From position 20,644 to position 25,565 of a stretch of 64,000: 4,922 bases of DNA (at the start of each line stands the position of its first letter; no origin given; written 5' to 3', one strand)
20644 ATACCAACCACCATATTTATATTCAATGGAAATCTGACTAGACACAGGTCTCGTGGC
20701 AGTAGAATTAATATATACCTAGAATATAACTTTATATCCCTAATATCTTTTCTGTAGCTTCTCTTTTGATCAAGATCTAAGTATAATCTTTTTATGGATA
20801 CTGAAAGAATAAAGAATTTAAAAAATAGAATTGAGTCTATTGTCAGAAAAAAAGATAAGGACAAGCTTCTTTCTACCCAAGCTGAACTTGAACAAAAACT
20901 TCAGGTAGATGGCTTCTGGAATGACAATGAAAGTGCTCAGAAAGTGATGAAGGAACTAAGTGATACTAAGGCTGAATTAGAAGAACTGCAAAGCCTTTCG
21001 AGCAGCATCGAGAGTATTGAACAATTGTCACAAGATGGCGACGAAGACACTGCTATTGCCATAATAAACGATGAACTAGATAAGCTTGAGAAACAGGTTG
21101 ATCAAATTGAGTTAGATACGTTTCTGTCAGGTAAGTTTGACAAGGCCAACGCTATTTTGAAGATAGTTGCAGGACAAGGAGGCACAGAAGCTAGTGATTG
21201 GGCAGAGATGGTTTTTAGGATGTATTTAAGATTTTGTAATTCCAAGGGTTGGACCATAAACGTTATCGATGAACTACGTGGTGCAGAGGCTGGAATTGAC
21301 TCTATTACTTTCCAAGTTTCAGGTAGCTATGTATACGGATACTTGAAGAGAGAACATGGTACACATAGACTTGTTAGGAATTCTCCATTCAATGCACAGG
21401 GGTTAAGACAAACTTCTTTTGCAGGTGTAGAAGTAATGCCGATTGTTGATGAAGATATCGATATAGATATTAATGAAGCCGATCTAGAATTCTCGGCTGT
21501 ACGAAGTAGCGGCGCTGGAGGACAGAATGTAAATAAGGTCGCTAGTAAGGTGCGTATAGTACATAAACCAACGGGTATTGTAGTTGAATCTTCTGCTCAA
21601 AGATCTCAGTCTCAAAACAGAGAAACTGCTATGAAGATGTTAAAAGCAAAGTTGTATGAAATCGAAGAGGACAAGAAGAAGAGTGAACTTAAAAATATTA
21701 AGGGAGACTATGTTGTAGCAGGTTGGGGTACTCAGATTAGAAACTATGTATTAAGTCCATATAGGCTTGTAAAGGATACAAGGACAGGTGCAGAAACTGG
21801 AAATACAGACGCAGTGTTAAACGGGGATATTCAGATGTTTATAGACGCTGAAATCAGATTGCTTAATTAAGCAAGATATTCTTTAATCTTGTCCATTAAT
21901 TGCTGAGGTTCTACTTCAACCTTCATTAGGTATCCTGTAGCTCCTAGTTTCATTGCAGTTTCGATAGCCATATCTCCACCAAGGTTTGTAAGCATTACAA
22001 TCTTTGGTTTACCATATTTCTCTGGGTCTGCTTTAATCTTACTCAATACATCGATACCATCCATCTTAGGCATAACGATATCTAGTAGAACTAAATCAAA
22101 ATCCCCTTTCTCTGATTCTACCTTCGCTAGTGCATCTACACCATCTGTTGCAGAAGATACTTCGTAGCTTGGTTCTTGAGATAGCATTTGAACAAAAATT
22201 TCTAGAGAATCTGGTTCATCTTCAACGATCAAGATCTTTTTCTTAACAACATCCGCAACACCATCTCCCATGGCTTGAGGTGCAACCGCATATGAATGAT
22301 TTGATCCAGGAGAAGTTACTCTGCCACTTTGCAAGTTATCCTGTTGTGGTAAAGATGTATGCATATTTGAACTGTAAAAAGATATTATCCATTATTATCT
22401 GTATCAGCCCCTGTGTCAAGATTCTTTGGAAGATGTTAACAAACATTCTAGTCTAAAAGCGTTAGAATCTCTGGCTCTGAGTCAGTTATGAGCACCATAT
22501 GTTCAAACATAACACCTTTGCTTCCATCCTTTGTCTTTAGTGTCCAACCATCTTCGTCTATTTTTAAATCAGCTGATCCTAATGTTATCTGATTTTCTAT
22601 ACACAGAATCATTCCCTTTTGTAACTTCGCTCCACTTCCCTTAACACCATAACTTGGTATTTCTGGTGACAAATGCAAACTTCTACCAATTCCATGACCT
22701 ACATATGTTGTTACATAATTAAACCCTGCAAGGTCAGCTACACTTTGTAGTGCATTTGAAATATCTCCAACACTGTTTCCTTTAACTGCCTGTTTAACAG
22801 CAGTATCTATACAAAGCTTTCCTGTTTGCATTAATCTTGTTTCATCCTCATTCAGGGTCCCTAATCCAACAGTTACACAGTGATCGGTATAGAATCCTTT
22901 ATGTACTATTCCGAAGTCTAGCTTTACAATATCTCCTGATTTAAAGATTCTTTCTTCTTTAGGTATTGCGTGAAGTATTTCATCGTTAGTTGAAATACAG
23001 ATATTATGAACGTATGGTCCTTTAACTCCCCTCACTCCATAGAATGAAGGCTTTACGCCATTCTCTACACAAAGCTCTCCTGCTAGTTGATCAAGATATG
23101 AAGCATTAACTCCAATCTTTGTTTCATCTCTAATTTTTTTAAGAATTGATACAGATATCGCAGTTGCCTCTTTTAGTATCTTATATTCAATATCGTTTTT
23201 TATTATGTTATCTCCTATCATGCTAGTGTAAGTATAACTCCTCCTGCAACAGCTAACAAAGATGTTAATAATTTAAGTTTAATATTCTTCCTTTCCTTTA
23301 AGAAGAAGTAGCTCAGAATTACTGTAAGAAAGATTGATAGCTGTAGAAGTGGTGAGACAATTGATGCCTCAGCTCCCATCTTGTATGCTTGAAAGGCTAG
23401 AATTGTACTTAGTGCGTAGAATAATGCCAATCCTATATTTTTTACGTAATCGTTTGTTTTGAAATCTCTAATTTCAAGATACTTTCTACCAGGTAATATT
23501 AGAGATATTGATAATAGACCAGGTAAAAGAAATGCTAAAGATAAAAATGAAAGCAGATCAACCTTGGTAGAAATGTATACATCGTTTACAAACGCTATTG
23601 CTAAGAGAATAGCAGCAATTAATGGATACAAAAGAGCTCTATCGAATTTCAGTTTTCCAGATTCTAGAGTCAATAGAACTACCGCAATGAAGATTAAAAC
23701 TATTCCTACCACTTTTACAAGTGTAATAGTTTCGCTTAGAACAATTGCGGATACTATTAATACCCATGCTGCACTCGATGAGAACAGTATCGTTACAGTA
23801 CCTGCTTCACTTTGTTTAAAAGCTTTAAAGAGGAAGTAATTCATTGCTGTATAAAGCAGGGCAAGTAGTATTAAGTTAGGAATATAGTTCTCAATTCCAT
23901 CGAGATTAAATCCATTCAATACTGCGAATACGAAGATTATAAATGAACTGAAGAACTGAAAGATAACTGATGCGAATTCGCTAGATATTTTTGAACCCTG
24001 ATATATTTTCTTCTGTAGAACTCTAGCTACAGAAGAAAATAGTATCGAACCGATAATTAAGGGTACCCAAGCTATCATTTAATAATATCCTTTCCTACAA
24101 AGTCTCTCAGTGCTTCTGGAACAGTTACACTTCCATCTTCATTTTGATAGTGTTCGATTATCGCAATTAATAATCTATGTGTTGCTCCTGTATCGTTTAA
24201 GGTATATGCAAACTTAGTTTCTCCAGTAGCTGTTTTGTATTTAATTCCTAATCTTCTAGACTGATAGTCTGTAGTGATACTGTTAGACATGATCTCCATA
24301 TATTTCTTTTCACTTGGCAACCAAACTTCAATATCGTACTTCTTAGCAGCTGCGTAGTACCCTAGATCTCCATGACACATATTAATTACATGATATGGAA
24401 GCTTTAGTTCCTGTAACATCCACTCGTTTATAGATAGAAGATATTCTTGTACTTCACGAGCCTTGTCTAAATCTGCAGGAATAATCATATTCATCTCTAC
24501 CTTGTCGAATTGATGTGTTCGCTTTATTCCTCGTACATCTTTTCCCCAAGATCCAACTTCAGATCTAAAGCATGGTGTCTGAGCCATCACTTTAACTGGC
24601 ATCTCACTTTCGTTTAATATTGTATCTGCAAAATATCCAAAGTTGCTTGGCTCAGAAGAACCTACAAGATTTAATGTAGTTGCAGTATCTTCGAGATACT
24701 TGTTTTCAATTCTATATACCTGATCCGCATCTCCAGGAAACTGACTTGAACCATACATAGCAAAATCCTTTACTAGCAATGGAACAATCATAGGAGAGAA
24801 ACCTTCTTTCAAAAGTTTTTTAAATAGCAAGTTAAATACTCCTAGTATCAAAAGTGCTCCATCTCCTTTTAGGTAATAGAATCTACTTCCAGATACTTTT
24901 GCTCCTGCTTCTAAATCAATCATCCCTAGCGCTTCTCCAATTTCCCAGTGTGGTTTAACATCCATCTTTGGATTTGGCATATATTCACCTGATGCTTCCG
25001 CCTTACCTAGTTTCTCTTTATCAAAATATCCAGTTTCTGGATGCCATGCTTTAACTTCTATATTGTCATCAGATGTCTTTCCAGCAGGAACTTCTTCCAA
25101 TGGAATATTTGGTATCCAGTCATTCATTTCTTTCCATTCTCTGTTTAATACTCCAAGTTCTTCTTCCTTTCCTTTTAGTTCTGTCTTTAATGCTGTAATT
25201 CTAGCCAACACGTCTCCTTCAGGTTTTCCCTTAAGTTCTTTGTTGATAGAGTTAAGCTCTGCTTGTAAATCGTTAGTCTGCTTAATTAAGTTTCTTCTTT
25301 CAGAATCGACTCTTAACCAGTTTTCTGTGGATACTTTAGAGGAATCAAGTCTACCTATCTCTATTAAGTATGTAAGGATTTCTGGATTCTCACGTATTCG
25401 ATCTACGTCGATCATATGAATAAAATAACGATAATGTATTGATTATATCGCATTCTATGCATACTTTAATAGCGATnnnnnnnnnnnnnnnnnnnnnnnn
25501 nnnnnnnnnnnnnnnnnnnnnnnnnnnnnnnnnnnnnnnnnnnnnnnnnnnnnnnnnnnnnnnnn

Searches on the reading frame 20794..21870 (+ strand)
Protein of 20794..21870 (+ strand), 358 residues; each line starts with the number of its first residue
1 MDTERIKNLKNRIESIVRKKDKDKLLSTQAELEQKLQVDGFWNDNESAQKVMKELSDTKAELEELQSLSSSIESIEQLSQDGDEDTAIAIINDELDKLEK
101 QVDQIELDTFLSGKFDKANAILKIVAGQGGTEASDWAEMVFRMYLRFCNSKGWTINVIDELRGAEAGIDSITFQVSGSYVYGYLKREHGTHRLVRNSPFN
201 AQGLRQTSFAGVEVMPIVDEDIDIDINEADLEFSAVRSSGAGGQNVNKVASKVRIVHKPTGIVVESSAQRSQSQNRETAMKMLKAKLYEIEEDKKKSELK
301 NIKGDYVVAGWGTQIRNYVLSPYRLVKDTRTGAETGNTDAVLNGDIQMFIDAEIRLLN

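Call 39: search_protein_families(library=pfam, proteins=[window:20794-21870:+], max_evalue=0.001)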
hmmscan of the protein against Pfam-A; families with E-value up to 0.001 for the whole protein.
window:20794-21870:+ (358 aa): 2 families
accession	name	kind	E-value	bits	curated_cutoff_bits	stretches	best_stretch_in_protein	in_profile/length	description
PF03462.23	PCRF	-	2.4e-53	181.3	24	1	29-212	5-194/194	PCRF domain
PF00472.26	RF-1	-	8.8e-38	129.3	35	1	220-330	1-116/116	RF-1 domain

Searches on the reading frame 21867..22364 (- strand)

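Call 39: search_protein_families(library=pfam, proteins=[window:21867-22364:-], max_evalue=0.001)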
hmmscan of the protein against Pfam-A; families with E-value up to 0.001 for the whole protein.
window:21867-22364:- (165 aa): 1 family
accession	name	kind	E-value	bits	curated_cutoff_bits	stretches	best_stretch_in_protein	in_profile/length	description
PF00072.30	Response_reg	-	1.8e-25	89.7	30.2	1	44-160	1-110/111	Response regulator receiver domain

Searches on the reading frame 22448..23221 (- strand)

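Call 39: search_protein_families(library=pfam, proteins=[window:22448-23221:-], max_evalue=0.001)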
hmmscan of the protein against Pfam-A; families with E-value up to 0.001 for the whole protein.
window:22448-23221:- (257 aa): 1 family
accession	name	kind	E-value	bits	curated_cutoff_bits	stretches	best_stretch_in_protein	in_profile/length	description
PF00557.29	Peptidase_M24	-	4.9e-36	124.9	23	1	15-247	2-208/208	Metallopeptidase family M24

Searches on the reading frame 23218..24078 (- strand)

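Call 39: search_protein_families(library=pfam, proteins=[window:23218-24078:-], max_evalue=0.001)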
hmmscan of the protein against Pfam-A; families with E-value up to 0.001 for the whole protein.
window:23218-24078:- (286 aa): 2 families
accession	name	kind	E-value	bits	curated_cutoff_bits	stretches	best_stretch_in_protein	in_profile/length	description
PF00892.27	EamA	-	2.1e-20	73.8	28.2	2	4-137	3-134/135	EamA-like transporter family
PF05653.20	Mg_trans_NIPA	-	6.9e-05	22.6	26.2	1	223-284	61-120/295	Magnesium transporter NIPA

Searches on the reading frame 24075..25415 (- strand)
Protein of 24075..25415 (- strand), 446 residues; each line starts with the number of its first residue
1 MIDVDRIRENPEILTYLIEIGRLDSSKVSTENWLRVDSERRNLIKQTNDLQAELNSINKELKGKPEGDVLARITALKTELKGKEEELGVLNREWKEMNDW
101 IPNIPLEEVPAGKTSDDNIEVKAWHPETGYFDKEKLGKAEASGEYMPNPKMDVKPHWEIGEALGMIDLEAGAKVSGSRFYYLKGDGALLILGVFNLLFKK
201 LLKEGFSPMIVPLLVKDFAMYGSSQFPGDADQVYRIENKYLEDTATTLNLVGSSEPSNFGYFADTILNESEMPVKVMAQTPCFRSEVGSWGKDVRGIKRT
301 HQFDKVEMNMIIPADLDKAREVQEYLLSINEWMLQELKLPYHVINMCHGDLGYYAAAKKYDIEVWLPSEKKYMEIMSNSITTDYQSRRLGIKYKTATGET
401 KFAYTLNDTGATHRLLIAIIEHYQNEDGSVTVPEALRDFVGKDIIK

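Call 39: search_protein_families(library=pfam, proteins=[window:24075-25415:-], max_evalue=0.001)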
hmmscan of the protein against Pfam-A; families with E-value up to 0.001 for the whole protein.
window:24075-25415:- (446 aa): 2 families
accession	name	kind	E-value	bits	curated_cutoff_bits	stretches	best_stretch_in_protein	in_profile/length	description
PF00587.30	tRNA-synt_2b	-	2.6e-26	93.2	29.3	1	246-423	9-179/179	tRNA synthetase class II core domain (G, H, P, S and T)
PF02403.27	Seryl_tRNA_N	-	3.6e-12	46.9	28.2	1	1-105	1-108/108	Seryl-tRNA synthetase N-terminal domain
